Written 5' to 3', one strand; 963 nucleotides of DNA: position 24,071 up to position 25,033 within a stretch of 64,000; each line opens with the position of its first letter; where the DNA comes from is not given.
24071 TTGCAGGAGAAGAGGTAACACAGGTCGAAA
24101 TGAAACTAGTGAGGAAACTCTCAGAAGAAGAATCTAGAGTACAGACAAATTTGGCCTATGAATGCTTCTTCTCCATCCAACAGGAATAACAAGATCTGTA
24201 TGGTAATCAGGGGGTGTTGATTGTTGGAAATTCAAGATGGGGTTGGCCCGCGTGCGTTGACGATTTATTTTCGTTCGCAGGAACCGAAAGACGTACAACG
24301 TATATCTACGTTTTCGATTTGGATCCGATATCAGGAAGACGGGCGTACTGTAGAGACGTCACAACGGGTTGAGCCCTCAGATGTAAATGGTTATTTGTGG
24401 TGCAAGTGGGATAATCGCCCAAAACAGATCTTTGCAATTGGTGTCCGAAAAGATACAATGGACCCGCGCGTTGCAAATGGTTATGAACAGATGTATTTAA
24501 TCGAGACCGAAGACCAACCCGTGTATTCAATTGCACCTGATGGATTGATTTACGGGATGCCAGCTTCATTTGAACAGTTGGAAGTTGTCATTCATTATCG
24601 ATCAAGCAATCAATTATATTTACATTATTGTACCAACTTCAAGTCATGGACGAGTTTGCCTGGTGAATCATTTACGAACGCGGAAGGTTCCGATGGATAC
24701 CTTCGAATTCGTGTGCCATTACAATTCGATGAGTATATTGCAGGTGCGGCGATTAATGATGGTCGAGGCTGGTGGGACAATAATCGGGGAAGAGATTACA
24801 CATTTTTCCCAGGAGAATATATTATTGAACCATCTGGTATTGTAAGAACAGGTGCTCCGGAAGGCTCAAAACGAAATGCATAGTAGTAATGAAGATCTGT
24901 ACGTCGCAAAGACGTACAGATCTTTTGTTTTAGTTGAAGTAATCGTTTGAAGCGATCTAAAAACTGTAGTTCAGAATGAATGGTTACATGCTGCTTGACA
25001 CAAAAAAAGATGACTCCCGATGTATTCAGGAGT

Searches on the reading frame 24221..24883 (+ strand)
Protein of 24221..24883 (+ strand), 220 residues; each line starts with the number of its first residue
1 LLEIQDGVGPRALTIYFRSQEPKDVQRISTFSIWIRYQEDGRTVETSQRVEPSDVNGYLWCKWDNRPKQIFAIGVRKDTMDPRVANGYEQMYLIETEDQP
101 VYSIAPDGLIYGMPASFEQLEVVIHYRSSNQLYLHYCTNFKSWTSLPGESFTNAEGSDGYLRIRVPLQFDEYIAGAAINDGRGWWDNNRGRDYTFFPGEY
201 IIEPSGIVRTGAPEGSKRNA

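Call 50: search_protein_families(library=pfam, proteins=[window:24221-24883:+], max_evalue=0.00001)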
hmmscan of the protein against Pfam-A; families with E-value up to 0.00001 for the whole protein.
window:24221-24883:+ (220 aa): 1 family
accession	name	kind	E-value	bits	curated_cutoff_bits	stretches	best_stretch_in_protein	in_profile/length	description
PF03423.18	CBM_25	-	2.6e-10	41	27.3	1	127-200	15-86/106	Carbohydrate binding domain (family 25)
